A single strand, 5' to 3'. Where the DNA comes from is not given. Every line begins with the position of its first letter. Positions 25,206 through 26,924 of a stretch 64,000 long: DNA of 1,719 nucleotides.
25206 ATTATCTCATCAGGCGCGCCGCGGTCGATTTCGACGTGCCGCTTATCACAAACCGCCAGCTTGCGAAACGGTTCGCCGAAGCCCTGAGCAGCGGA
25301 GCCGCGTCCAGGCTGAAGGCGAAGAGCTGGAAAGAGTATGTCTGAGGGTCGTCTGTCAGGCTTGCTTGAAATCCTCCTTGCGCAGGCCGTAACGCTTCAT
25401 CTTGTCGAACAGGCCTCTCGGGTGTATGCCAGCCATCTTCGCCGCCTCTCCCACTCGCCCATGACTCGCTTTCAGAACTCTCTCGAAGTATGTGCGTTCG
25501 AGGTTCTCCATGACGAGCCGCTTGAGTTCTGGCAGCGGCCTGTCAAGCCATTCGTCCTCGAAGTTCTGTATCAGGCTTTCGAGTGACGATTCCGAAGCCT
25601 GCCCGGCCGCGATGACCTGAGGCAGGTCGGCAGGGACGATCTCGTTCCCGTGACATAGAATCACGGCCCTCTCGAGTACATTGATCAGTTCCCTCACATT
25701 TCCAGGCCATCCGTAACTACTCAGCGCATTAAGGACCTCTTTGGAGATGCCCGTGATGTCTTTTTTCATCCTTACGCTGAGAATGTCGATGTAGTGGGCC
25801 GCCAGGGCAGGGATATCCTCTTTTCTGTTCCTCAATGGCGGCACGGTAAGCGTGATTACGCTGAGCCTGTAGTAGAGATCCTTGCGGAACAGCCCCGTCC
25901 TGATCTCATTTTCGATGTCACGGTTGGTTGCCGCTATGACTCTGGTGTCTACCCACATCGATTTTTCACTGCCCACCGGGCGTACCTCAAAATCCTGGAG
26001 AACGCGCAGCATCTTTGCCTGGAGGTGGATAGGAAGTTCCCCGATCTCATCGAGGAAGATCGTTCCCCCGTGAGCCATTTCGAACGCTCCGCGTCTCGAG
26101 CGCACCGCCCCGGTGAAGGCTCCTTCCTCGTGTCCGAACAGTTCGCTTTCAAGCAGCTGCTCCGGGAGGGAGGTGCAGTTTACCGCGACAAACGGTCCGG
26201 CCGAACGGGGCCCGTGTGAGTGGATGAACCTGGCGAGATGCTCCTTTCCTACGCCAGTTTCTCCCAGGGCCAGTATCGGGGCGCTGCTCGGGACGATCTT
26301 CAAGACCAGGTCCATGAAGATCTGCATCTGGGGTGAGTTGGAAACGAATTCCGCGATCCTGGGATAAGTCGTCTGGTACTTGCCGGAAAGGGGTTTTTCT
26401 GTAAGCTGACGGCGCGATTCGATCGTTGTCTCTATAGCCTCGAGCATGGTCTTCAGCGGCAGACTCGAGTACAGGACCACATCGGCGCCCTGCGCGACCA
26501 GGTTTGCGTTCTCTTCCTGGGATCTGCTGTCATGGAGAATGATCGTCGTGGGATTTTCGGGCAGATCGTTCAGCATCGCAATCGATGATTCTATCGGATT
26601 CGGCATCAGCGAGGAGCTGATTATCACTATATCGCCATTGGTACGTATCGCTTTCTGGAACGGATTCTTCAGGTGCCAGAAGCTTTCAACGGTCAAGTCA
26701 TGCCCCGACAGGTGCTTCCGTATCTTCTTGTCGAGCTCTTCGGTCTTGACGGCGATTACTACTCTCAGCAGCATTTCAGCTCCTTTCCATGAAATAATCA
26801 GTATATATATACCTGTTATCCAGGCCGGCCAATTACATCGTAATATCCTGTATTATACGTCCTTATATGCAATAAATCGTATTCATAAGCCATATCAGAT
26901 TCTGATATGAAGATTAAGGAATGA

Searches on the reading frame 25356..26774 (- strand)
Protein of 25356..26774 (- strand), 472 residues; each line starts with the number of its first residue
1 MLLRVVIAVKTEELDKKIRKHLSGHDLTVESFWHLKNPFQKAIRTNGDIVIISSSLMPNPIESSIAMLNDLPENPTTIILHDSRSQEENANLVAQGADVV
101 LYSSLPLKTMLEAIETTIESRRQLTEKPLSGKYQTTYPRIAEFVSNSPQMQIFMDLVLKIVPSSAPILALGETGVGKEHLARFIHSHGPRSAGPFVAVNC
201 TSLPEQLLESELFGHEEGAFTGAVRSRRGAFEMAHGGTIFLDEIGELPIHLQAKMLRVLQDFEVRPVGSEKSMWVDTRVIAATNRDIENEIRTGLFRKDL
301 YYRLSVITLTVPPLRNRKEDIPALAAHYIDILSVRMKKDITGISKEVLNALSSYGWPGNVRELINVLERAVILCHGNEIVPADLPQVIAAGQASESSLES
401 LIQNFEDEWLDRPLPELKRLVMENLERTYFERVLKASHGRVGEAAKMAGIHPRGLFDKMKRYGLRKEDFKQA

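Call 3: search_protein_families(library=pfam, proteins=[window:25356-26774:-], max_evalue=0.01)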
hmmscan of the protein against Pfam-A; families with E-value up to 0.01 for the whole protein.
window:25356-26774:- (472 aa): 6 families
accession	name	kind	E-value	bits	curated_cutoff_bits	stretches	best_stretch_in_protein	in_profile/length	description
PF00158.32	Sigma54_activat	-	3.1e-66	222.6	20.2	1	144-309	2-167/168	Sigma-54 interaction domain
PF25601.1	AAA_lid_14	-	6.8e-26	90.4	27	1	315-397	1-83/87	AAA+ ATPase lid domain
PF14532.12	Sigma54_activ_2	-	4.3e-18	66.3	25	1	145-314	2-138/138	Sigma-54 interaction domain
PF02954.25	HTH_8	-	6.4e-07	29.4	22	1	422-462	2-42/42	Bacterial regulatory protein, Fis family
PF07728.20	AAA_5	-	0.00018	22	22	1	168-285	3-123/139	AAA domain (dynein-related subfamily)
PF07724.20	AAA_2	-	0.0082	16.6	27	0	167-289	6-129/166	AAA domain (Cdc48 subfamily)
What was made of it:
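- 25356..26774 (-): Divergent sigma-54 enhancer-binding protein (472 aa) with an atypical N-terminal domain that has no Pfam hit. It is the dedicated regulator of the cassette. PF00158 E 3e-66, AAA_lid_14 and HTH_8 (call 3).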
